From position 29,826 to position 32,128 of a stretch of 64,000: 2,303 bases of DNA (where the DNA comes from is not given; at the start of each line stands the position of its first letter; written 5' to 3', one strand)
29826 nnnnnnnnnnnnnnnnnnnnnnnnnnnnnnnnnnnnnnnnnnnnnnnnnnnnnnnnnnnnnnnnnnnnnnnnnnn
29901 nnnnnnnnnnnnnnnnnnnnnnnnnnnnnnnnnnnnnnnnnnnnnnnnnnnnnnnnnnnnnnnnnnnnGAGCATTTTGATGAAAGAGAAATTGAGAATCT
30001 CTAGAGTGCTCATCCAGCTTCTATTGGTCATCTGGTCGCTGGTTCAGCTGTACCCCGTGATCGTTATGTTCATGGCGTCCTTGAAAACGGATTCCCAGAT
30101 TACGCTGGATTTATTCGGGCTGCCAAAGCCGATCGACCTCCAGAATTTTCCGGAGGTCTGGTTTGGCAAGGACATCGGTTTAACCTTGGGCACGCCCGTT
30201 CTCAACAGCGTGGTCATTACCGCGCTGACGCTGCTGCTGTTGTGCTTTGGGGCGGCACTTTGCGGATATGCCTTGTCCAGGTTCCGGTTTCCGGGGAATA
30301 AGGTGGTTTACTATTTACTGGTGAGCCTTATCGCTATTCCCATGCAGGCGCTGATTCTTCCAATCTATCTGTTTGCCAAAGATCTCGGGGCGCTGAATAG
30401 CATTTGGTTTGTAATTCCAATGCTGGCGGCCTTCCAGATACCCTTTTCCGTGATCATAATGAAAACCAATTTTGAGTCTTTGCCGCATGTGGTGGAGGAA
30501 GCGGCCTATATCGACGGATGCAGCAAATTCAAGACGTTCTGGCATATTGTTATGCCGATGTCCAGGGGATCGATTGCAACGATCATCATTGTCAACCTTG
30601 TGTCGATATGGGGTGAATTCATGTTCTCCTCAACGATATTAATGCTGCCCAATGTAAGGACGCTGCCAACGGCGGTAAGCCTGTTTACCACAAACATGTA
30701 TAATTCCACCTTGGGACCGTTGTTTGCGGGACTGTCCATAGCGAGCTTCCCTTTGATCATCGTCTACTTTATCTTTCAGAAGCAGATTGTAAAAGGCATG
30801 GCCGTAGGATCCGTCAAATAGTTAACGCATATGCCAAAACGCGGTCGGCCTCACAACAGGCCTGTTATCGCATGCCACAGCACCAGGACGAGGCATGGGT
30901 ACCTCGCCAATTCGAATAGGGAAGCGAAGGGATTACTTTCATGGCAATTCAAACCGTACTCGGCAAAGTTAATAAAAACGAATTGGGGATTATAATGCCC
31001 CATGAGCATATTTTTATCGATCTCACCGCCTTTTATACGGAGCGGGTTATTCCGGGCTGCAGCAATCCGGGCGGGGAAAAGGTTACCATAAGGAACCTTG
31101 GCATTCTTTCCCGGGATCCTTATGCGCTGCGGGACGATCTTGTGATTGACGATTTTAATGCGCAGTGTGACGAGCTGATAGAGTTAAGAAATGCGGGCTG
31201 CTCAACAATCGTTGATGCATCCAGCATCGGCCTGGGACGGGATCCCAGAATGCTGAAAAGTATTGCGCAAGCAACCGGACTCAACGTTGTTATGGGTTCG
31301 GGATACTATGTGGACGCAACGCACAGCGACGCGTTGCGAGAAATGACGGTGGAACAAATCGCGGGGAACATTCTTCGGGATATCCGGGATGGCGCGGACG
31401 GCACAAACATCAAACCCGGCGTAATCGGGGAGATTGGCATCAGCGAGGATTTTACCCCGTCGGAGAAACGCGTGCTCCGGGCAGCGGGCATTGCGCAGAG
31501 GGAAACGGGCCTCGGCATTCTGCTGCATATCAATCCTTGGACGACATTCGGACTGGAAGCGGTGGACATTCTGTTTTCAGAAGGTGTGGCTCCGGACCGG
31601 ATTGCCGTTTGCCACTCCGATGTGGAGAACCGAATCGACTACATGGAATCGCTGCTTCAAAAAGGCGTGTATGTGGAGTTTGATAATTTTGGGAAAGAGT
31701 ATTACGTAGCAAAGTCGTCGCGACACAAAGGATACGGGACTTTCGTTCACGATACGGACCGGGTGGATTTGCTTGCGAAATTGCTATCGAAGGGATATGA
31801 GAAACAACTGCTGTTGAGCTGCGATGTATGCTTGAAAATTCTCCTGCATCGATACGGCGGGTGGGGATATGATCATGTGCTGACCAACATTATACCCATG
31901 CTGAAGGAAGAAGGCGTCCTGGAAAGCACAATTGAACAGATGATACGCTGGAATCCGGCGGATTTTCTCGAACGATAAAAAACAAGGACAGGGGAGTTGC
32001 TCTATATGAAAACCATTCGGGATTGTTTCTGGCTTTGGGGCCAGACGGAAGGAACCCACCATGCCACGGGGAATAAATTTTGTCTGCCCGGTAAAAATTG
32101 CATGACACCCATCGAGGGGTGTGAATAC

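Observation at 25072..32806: Uncharacterised catabolic cluster: creatinase-like M24 protein + CUT1 sugar-type importer + Php-type hydrolase + unknown protein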

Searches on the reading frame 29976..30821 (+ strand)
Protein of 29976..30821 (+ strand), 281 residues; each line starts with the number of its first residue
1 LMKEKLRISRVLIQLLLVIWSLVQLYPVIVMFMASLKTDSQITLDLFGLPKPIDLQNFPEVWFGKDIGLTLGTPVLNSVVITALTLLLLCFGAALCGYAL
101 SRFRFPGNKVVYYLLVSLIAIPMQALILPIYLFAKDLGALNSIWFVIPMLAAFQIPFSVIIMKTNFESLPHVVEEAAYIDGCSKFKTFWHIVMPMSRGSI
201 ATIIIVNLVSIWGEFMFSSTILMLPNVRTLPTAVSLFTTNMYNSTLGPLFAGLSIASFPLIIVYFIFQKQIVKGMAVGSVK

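Call 3: search_protein_families(library=pfam, proteins=[window:29976-30821:+], max_evalue=0.01)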
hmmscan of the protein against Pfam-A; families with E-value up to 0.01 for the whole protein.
window:29976-30821:+ (281 aa): 1 family
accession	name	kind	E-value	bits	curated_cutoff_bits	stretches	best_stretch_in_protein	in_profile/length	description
PF00528.27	BPD_transp_1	-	1.1e-18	68.1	26.4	1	96-275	4-182/184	Binding-protein-dependent transport system inner membrane component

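Call 4: search_protein_families(library=ncbifam, proteins=[window:29976-30821:+], max_evalue=0.01)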
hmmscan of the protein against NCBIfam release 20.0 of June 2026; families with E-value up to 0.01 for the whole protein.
window:29976-30821:+ (281 aa): 17 families
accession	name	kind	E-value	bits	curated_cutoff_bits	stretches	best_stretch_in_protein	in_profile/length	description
NF040932.1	ABC_arch_GlcU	equivalog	6.6e-26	91.5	340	1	11-277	3-266/272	glucose ABC transporter permease GlcU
NF008210.0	PRK10973.1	equivalog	4.7e-18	65.8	297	1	7-275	6-276/281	sn-glycerol-3-phosphate ABC transporter permease UgpE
NF008231.0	PRK10998.1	equivalog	1.1e-16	61.3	261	1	75-281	85-295/296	maltose ABC transporter permease MalG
TIGR01581.1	Mo_ABC_porter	hypoth_equivalog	1.1e-10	41.4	210.3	1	76-234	24-196/225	ABC transporter permease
NF008435.0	PRK11275.1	equivalog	1.1e-08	34.5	502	1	149-251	176-276/319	phosphate ABC transporter permease PstC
TIGR02141.1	modB_ABC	equivalog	4.8e-07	29.6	182.6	1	78-250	3-189/208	molybdate ABC transporter permease subunit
NF040839.1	tungstate_WtpB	equivalog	1.3e-06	28.2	340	1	82-208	54-190/251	tungstate ABC transporter permease WtpB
NF006939.0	PRK09421.1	equivalog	4.5e-05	23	262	1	78-234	15-186/230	molybdate ABC transporter permease subunit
TIGR02139.1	permease_CysT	equivalog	5.1e-05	23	246.1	1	145-234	135-221/265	sulfate ABC transporter permease subunit CysT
NF007047.0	PRK09500.1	equivalog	6.4e-05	22.7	326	1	25-207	19-192/257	spermidine/putrescine ABC transporter permease PotC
NF008208.0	PRK10971.1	equivalog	0.00024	20.7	415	1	90-227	76-222/277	sulfate/thiosulfate ABC transporter permease CysT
NF007852.0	PRK10561.1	equivalog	0.00027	20.9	335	1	153-256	168-264/295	sn-glycerol-3-phosphate ABC transporter permease UgpA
TIGR00969.1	3a0106s02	subfamily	0.00031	20.3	240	0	85-256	74-256/272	sulfate ABC transporter permease subunit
TIGR00974.1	3a0107s02c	equivalog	0.00039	19.7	193.45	1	75-243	56-231/272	phosphate ABC transporter permease PstA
TIGR02140.1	permease_CysW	equivalog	0.00063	19.3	329.1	1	79-245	53-229/261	sulfate ABC transporter permease subunit CysW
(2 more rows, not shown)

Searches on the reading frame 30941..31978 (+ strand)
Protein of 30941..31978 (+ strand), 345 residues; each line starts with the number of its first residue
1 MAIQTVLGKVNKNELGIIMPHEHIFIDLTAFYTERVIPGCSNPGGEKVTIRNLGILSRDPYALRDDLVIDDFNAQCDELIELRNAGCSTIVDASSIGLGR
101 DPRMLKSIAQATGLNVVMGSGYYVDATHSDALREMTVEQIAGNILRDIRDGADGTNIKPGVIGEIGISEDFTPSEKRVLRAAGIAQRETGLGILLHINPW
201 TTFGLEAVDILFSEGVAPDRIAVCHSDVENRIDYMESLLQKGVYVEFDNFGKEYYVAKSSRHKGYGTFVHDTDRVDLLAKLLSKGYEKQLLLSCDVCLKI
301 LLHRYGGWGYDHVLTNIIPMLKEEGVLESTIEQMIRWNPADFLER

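Call 3: search_protein_families(library=pfam, proteins=[window:30941-31978:+], max_evalue=0.01)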
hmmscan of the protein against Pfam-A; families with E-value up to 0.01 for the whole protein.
window:30941-31978:+ (345 aa): 1 family
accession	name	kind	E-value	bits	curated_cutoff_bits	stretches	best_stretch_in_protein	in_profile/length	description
PF02126.24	PTE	-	5e-72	243.3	22.4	1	11-344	2-298/298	Phosphotriesterase family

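Call 4: search_protein_families(library=ncbifam, proteins=[window:30941-31978:+], max_evalue=0.01)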
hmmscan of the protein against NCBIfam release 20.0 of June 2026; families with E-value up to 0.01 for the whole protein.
window:30941-31978:+ (345 aa): 3 families
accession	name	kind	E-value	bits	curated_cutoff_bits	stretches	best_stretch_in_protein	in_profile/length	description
NF007373.0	PRK09875.1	equivalog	1.4e-53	182.3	486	1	66-343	27-291/292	phosphotriesterase-related protein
NF041153.1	organophos_OPH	equivalog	1.5e-28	100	500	1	80-343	88-358/365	organophosphate hydrolase OPH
NF045706.1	PhFuoseLconase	equivalog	5.4e-18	65.2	630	1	66-342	39-323/332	phospho-furanose lactonase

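Call 11: search_solved_structures(query=window:30941-31978:+, max_evalue=0.001, show_alignments=2)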
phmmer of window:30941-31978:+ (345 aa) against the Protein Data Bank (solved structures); distinct sequences matched with E-value up to 0.001: 128 (the best 60 are shown).
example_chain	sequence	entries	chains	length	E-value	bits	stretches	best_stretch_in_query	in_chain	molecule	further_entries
3k2g_A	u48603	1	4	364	1.5e-52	182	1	3-340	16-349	Resiniferatoxin-binding, phosphotriesterase-related protein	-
3rhg_A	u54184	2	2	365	1.4e-51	178.8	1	3-343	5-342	Putative phophotriesterase | Amidohydrolase Pmi1525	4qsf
9efa_A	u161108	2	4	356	1.1e-47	165.9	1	3-343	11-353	Phosphotriesterase-related protein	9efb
4lef_C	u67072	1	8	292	6.9e-45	156.8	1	66-343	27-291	Phosphotriesterase homology protein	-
1bf6_A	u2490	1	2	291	7.3e-45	156.7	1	66-343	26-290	PHOSPHOTRIESTERASE HOMOLOGY PROTEIN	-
3f4c_A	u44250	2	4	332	1.9e-32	115.9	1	81-341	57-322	Organophosphorus hydrolase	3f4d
4kev_A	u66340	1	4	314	2.4e-32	115.6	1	70-343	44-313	Aryldialkylphosphatase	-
4ket_A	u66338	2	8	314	3.5e-32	115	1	70-343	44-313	Aryldialkylphosphatase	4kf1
4keu_A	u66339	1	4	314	3.6e-32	115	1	70-343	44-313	Aryldialkylphosphatase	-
4ker_A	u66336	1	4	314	4.2e-32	114.7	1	70-343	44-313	Aryldialkylphosphatase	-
4kez_A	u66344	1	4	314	5.1e-32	114.5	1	70-343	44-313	Aryldialkylphosphatase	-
4kes_A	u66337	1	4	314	5.8e-32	114.3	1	70-343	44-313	Aryldialkylphosphatase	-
5ch9_A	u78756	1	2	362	6.1e-32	114.2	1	81-341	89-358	Phosphotriesterase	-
4ha0_A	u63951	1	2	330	6.2e-32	114.2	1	81-341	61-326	Phosphotriesterase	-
2vc5_A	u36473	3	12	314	6.8e-32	114.1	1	70-343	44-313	ARYLDIALKYLPHOSPHATASE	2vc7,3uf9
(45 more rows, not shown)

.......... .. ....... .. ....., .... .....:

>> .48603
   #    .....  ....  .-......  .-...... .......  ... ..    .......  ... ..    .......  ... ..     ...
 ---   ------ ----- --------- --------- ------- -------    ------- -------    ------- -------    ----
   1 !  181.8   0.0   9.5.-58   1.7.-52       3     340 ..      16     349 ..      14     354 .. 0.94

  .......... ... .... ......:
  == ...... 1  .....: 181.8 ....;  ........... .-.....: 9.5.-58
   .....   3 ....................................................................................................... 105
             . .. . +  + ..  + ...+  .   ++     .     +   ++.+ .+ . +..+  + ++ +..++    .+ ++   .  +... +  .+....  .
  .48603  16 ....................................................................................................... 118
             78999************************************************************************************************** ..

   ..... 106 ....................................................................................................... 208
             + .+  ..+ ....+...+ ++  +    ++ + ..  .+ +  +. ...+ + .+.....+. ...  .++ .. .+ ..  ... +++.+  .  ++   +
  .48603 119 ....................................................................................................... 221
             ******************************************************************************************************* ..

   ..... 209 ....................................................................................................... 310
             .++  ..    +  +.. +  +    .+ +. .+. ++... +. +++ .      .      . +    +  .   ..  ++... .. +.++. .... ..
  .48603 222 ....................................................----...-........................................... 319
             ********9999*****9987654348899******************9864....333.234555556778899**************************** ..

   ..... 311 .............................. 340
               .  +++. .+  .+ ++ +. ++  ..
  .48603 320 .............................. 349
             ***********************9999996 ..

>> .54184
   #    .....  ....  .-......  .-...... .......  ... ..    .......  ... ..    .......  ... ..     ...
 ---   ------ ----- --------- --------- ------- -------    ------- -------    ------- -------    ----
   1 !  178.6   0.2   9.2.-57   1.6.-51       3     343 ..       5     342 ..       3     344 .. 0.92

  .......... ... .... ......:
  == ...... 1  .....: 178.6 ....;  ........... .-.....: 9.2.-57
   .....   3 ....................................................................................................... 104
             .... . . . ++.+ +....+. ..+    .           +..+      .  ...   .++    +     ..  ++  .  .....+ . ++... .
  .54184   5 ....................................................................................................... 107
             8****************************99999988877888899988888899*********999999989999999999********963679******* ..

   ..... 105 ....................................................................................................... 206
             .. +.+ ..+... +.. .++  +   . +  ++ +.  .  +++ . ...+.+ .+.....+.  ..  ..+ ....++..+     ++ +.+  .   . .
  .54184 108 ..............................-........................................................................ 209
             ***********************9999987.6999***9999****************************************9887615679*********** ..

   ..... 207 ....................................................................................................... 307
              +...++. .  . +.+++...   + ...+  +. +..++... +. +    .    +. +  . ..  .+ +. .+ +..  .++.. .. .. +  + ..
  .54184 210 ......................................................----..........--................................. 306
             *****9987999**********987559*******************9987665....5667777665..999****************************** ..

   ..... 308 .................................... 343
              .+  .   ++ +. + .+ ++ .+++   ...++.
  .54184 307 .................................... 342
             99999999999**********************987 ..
